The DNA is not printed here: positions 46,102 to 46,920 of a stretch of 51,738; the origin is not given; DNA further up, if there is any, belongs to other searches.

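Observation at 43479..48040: mauB-mauA-like TTQ amine dehydrogenase genes joined to a Rieske oxygenase and an OYE flavoprotein, with no mauE/mauD/mauG or cupredoxin gene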

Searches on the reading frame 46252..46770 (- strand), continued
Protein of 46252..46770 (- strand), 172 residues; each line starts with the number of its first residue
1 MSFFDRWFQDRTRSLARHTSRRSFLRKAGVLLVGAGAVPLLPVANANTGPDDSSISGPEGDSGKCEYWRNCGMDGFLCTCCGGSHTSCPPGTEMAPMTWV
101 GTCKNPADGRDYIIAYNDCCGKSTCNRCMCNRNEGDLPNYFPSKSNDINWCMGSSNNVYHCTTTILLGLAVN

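Call 14: find_related_loci(query=A1, collection=genome_contigs, flank=10000)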
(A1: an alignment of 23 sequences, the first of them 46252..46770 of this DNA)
Query A1 (172 aa) in genome_contigs; peptide patterns used: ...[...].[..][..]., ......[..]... (x = any residue, [..] = any of these).
598 stretches matched a pattern (row limit reached: there are more); 591 encode a relative of the query (tblastn E <= 1e-3); the best 80 are kept; 80 distinct loci.
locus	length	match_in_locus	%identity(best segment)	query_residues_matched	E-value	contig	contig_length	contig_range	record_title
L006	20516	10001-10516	99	1-172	2e-114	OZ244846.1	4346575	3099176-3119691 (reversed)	MAG: Gammaproteobacteria bacterium isolate c4b6e239-c71f-4241-b0b0-6ad111843a63 genome assembly, chromosome: 1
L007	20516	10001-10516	91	1-172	4e-107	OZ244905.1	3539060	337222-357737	MAG: Gammaproteobacteria bacterium isolate a734ccac-b7d8-410a-8793-3c98b358ebc9 genome assembly, chromosome: 1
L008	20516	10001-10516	92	1-172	1e-106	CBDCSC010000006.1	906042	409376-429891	MAG: Gammaproteobacteria bacterium isolate cf513f33-0391-49c8-bdd4-56b301b507bf genome assembly, contig: contig_6, whole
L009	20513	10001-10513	89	1-171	9e-105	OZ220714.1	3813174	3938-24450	MAG: Gammaproteobacteria bacterium isolate 1a8f7f40-8cb6-4f94-a6e0-ecd99667d799 genome assembly, chromosome: 1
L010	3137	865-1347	84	1-161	1e-88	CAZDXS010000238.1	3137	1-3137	MAG TPA_asm: uncultured Enterobacteriaceae bacterium isolate SRP338948_co1_110 genome assembly, contig: k141_390887, who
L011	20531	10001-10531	59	1-172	3e-76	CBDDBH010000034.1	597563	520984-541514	MAG: Gammaproteobacteria bacterium isolate 61d1d6e5-7064-46a6-bc2b-d6b6240feebc genome assembly, contig: contig_34, whol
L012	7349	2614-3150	59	1-172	3e-75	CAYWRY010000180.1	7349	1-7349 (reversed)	MAG TPA_asm: uncultured Spirochaetales bacterium isolate binchicken_co107_401 genome assembly, contig: NODE_21475_length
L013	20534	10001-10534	60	1-170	2e-74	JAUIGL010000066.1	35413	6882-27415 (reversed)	MAG: bacterium isolate Co_bin.149 NODE_7459_length_35413_cov_2.264581, whole genome shotgun sequence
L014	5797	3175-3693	62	1-172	6e-74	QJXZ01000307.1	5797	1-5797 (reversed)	MAG: Gammaproteobacteria bacterium isolate SZUA-307 scaffold_45605, whole genome shotgun sequence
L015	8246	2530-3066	59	1-172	6e-74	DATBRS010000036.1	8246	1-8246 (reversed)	MAG TPA_asm: Myxococcota bacterium isolate SMAG_U4135 k141_1916316, whole genome shotgun sequence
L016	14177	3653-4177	59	1-172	7e-73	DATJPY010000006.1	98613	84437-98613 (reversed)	MAG TPA_asm: Myxococcota bacterium isolate SMAG_U14925 k141_2637919, whole genome shotgun sequence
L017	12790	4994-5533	59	3-172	5e-72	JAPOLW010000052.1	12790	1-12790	MAG: bacterium isolate bin127 NODE_52_length_12790_cov_2.678833, whole genome shotgun sequence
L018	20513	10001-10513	58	1-172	3e-72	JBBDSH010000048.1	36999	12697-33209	MAG: Gammaproteobacteria bacterium isolate LejiaC_57_24 Lejia_C_2614_length_36999_cov_14, whole genome shotgun sequence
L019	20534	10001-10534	60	1-172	4e-71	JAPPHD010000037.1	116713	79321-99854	MAG: Gammaproteobacteria bacterium isolate RHO1_bin_72 NODE_338_length_116713_cov_10.952819, whole genome shotgun sequen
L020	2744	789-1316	60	1-171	6e-72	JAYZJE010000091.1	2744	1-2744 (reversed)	MAG: Pseudomonadota bacterium isolate XB_MAG252 DB_MAG252_0091, whole genome shotgun sequence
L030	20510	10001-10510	58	1-172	4e-69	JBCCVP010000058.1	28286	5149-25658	MAG: Pseudomonadota bacterium isolate P01_E01_bin.40 k141_2390_length_28286_cov_119.6120, whole genome shotgun sequence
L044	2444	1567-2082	56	1-170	7e-69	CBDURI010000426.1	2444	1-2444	MAG TPA_asm: uncultured bacterium isolate SRR21487744_binner13_Refined_51 genome assembly, contig: ERZ25748493.57097, wh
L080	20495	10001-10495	55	4-172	2e-65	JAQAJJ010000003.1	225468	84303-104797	MAG: Candidatus Azophilus lithoversatilis isolate peze_46 Seq3, whole genome shotgun sequence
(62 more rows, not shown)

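Call 36: find_encoding_contigs(protein=P0030, flank=10000, max_places=2)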
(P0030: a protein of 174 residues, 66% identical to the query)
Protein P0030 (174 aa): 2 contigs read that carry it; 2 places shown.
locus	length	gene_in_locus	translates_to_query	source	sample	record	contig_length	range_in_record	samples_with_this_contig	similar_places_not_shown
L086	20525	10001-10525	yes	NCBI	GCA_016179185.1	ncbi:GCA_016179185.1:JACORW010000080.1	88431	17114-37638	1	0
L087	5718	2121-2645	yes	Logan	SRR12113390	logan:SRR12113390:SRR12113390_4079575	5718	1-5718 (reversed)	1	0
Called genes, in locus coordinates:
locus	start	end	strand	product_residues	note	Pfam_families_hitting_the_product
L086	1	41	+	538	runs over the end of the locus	PF13414:TPR_11 (faint), PF00515:TPR_1 (faint), PF07719:TPR_2 (faint), PF14559:TPR_19 (faint), PF21033:RMD1-3 (faint)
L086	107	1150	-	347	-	PF22396:DUF6976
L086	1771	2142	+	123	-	PF21814:DUF6883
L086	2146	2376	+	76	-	PF16277:DUF4926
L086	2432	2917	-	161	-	PF00111:Fer2, PF01799:Fer2_2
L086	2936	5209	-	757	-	PF20256:MoCoBD_2 (weak), PF01315:Ald_Xan_dh_C (weak), PF02738:MoCoBD_1, PF20256:MoCoBD_2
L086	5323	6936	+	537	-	PF20695:UbiD_N, PF01977:UbiD, PF20696:UbiD_C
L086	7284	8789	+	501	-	PF00171:Aldedh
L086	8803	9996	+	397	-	PF06433:Me-amine-dh_H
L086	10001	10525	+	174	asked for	PF02975:Me-amine-dh_L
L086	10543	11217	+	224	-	PF00392:GntR, PF13545:HTH_Crp_2 (faint), PF07729:FCD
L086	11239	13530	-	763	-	PF07715:Plug, PF00593:TonB_dep_Rec_b-barrel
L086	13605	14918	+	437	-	PF00355:Rieske, PF00848:Ring_hydroxyl_A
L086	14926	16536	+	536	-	PF00501:AMP-binding, PF13193:AMP-binding_C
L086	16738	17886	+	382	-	PF00355:Rieske, PF00848:Ring_hydroxyl_A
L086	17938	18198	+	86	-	PF13711:DUF4160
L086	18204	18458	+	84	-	PF10387:DUF2442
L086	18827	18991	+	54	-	-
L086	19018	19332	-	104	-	-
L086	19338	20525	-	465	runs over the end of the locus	PF20695:UbiD_N, PF01977:UbiD, PF20696:UbiD_C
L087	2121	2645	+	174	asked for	PF02975:Me-amine-dh_L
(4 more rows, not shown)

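Call 37: find_encoding_contigs(protein=P0049, flank=10000, max_places=2)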
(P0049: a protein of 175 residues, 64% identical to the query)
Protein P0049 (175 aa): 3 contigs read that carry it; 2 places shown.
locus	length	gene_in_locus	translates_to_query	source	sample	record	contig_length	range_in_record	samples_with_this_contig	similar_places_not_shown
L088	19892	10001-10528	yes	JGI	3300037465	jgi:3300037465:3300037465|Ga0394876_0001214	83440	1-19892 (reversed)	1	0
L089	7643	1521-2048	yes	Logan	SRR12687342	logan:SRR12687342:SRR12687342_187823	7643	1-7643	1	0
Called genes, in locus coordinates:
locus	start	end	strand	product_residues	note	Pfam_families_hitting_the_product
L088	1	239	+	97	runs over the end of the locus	-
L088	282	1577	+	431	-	PF13629:T2SS-T3SS_pil_N, PF00263:Secretin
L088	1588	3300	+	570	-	PF00498:FHA, PF00437:T2SSE, PF27713:UCP018868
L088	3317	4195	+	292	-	PF00482:T2SSF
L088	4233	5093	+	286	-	PF00482:T2SSF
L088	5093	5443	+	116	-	PF02643:DUF192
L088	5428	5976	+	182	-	PF13431:TPR_17 (faint), PF00515:TPR_1 (weak), PF07719:TPR_2 (weak), PF13428:TPR_14 (weak), PF13432:TPR_16 (weak)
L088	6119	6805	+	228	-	PF07811:TadE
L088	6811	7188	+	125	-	PF13577:SnoaL_4 (weak), PF12680:SnoaL_2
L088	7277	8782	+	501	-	PF00171:Aldedh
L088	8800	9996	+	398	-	PF06433:Me-amine-dh_H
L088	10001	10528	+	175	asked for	PF02975:Me-amine-dh_L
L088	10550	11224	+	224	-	PF00392:GntR, PF13545:HTH_Crp_2 (faint), PF07729:FCD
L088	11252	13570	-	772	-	PF07715:Plug, PF00593:TonB_dep_Rec_b-barrel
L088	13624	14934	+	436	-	PF00355:Rieske, PF00848:Ring_hydroxyl_A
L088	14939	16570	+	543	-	PF00501:AMP-binding, PF13193:AMP-binding_C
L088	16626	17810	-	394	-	PF07690:MFS_1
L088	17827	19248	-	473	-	PF02530:Porin_2, PF19577:DcaP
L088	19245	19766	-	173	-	PF01322:Cytochrom_C_2 (faint)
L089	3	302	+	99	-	?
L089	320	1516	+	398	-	PF06433:Me-amine-dh_H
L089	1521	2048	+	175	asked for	PF02975:Me-amine-dh_L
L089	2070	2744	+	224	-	PF00392:GntR, PF13545:HTH_Crp_2 (faint), PF07729:FCD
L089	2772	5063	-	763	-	PF07715:Plug, PF00593:TonB_dep_Rec_b-barrel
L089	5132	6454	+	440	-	PF00355:Rieske, PF00848:Ring_hydroxyl_A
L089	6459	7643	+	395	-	?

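Call 38: find_encoding_contigs(protein=P0038, flank=10000, max_places=2)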
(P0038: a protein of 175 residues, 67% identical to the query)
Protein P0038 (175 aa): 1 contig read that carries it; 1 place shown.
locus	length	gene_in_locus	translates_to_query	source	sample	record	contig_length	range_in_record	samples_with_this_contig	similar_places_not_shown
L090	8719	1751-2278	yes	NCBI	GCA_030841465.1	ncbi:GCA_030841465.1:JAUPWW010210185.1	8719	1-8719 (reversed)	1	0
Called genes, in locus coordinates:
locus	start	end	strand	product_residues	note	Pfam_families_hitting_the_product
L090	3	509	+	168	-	?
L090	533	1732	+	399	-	PF06433:Me-amine-dh_H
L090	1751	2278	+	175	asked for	PF02975:Me-amine-dh_L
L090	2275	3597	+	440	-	PF00355:Rieske, PF00848:Ring_hydroxyl_A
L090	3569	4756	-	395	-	PF07690:MFS_1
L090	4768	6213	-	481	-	PF02530:Porin_2, PF19577:DcaP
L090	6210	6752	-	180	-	-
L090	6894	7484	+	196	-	PF07690:MFS_1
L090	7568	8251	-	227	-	PF00440:TetR_N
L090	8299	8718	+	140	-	?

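Call 47: search_solved_structures(query=window:46252-46770:-, show_alignments=5, max_evalue=1e-42)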
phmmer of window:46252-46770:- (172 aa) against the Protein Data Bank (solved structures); distinct sequences matched with E-value up to 1e-42: 5.
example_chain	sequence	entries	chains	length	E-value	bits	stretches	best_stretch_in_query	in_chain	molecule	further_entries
2agl_D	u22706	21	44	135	1e-45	159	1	58-172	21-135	Aromatic amine dehydrogenase | Aromatic amine dehydrogenase; chain D, H | AROMATIC AMINE DEHYDROGENASE BETA SUBUNIT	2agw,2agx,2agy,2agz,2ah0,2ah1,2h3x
2i0r_D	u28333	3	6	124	1.3e-45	158.6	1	59-172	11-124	Aromatic Amine Dehydrogenase | Aralkylamine dehydrogenase light chain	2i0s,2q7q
2ojy_D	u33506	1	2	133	3.8e-45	157.1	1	58-170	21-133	Aromatic amine dehydrogenase, small subunit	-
2hkr_D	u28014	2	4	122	4.7e-45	156.8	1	59-170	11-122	Aromatic amine dehydrogenase, small subunit | Aromatic amine dehydrogenase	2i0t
3c75_L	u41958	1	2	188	4.8e-43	150.3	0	4-170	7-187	Methylamine dehydrogenase light chain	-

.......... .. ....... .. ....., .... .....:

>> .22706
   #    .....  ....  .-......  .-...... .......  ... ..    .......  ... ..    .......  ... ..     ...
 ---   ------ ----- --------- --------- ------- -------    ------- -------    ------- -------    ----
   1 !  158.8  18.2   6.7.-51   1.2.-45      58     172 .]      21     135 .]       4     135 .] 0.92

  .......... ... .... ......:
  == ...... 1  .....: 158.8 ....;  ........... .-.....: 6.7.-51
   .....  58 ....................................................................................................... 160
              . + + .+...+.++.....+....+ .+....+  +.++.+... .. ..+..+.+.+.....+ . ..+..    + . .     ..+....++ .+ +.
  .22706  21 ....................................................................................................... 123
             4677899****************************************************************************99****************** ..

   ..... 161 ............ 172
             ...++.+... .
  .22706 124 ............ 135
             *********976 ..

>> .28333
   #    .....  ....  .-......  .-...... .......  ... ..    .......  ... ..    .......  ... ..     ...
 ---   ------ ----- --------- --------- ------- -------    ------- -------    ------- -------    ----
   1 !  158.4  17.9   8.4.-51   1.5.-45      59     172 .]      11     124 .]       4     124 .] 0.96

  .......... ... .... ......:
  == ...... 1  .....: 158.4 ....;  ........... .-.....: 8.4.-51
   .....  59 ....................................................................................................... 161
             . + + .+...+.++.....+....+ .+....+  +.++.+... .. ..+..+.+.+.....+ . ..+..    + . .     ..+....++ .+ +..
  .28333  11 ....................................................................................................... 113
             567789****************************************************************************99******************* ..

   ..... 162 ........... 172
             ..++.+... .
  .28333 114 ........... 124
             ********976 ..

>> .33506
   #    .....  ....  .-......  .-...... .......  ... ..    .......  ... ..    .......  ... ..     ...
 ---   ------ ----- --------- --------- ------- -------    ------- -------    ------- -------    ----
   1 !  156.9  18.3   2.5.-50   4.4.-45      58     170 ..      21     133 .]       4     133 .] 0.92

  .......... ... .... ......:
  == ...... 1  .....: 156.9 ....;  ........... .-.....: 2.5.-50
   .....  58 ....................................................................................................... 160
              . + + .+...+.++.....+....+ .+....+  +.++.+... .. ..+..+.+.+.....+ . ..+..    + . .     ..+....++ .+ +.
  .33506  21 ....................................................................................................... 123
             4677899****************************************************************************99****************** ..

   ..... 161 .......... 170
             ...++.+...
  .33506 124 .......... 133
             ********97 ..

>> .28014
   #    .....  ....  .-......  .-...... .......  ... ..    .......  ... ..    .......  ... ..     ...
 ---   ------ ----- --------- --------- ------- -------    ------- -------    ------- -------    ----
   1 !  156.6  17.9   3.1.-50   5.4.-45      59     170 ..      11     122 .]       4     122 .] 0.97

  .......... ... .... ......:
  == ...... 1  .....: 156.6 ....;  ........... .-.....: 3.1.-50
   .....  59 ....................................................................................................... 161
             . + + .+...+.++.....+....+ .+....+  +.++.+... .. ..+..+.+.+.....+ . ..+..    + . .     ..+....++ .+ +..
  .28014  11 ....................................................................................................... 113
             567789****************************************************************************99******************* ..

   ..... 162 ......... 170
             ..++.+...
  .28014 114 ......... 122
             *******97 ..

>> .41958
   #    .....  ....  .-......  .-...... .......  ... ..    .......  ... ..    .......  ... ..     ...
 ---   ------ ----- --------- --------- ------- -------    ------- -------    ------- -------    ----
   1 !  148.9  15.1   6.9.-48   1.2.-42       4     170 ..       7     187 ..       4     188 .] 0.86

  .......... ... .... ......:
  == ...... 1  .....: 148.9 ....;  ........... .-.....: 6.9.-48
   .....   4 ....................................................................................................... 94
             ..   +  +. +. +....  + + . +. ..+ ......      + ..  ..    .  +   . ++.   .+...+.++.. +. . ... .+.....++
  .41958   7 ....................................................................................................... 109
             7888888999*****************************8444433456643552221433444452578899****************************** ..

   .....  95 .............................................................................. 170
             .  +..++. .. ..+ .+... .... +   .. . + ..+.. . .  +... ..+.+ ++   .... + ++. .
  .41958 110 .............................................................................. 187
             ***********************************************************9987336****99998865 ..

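Call 59: search_protein_families(library=pfam, proteins=[L044:1944-2444:+, L030:9319-9948:+, L080:8729-9268:+, L008:2453-3766:+, L008:3763-4251:+, L008:4473-6110:+, L008:6097-7263:+, L008:7218-7694:+, L008:7870-8601:+], max_evalue=0.001)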
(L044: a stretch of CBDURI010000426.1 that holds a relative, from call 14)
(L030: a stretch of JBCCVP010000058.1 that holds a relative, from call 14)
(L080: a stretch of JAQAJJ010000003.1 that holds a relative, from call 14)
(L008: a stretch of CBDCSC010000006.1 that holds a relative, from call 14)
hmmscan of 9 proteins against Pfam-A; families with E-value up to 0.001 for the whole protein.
L044:1944-2444:+ (167 aa): 0 families

L030:9319-9948:+ (209 aa): 3 families
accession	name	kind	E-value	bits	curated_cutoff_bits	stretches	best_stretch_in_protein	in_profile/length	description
PF08534.16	Redoxin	-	4.2e-06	27.1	26.6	1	50-176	2-139/148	Redoxin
PF00578.27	AhpC-TSA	-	5.4e-05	23.6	26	1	50-171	1-101/124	AhpC/TSA family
PF13098.12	Thioredoxin_2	-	0.00075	20.3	27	0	77-172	4-96/104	Thioredoxin-like domain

L080:8729-9268:+ (179 aa): 1 family
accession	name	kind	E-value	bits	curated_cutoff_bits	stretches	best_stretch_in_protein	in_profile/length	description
PF07291.16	MauE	-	6.7e-25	88.3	27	1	6-132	3-126/128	Methylamine utilisation protein MauE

L008:2453-3766:+ (437 aa): 2 families
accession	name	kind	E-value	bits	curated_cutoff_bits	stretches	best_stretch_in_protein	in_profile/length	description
PF00355.32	Rieske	-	8.1e-18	64.6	20.3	1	40-123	1-82/88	Rieske [2Fe-2S] domain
PF00848.25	Ring_hydroxyl_A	-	2.8e-09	37.6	24.9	1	197-391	14-182/208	Ring hydroxylating alpha subunit (catalytic domain)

L008:3763-4251:+ (162 aa): 2 families
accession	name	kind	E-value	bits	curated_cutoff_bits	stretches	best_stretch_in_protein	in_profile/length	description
PF00866.24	Ring_hydroxyl_B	-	1.5e-31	109.8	27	1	17-151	1-140/144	Ring hydroxylating beta subunit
PF13577.12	SnoaL_4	-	3.8e-10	40.3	24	1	7-143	5-124/126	SnoaL-like domain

L008:4473-6110:+ (545 aa): 2 families
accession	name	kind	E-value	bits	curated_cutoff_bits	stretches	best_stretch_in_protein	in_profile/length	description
PF00501.34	AMP-binding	-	1.6e-63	215.3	29.9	1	33-379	17-384/384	AMP-binding enzyme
PF13193.12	AMP-binding_C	-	4.2e-15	56.9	24.5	1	429-511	1-76/76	AMP-binding enzyme C-terminal domain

L008:6097-7263:+ (388 aa): 2 families
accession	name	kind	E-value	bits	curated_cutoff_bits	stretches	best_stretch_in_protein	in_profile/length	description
PF22691.2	Thiolase_C_1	-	3.7e-28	98.5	28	1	255-371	20-134/144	Thiolase C-terminal domain-like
PF00108.29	Thiolase_N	-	9.2e-07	28.9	26.4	1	35-184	33-195/260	Thiolase, N-terminal domain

L008:7218-7694:+ (158 aa): 2 families
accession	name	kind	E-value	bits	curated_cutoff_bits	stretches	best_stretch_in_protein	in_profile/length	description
PF12172.15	zf-ChsH2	-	2.1e-09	37.4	23.2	1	38-68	6-36/37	ChsH2, rubredoxin-like zinc ribbon domain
PF01796.24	OB_ChsH2_C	-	3.1e-08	33.8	27.1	1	70-120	1-50/65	ChsH2, C-terminal OB-fold domain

L008:7870-8601:+ (243 aa): 5 families
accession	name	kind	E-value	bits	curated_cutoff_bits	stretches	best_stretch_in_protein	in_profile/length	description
PF13561.12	adh_short_C2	-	8.6e-41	140.5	27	1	14-236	5-235/236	Enoyl-(Acyl carrier protein) reductase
PF00106.31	adh_short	-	4.3e-35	121.4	26.6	1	6-187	1-193/195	short chain dehydrogenase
PF08659.16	KR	-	6.1e-10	39.7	22.6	1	7-150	2-156/180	KR domain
PF01370.27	Epimerase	-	1.6e-06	28.2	20.9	1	9-140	2-124/240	NAD dependent epimerase/dehydratase family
PF13460.12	NAD_binding_10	-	8.5e-05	22.9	27.2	1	12-139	1-106/184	NAD(P)H-binding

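Call 62: search_solved_structures(query=L008:3763-4251:+, show_alignments=0, max_evalue=0.00001)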
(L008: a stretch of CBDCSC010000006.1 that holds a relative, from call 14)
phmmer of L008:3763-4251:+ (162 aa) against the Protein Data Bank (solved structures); distinct sequences matched with E-value up to 0.00001: 10.
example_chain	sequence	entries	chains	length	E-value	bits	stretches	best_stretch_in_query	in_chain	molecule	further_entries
7yls_A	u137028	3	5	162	3.2e-34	121.7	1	10-161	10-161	Aromatic-ring-hydroxylating dioxygenase beta subunit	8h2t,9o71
3en1_B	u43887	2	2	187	2.5e-15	60.3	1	6-150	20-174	Benzene 1,2-dioxygenase subunit beta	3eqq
3gzx_B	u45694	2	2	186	7.1e-15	58.8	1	10-157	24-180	Biphenyl dioxygenase subunit beta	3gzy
1uli_B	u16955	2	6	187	1.3e-14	57.9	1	8-159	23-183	biphenyl dioxygenase small subunit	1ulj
1wql_B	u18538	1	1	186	2.5e-13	53.8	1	10-150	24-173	ethylbenzene dioxygenase small subunit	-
3e99_A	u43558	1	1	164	5.6e-13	52.7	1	7-150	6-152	Benzoate 1,2-dioxygenase beta subunit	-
2xr8_B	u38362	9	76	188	4.2e-12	49.8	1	9-159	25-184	BIPHENYL DIOXYGENASE SUBUNIT BETA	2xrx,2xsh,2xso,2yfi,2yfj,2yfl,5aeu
2b1x_B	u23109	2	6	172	1.2e-08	38.5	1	7-151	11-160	naphthalene dioxygenase small subunit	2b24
8k0a_B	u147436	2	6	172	1.3e-06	32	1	11-148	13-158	3-phenylpropionate/cinnamic acid dioxygenase subunit beta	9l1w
9vdb_B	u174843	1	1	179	4.6e-06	30.2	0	11-151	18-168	Aromatic-ring-hydroxylating dioxygenase, beta subunit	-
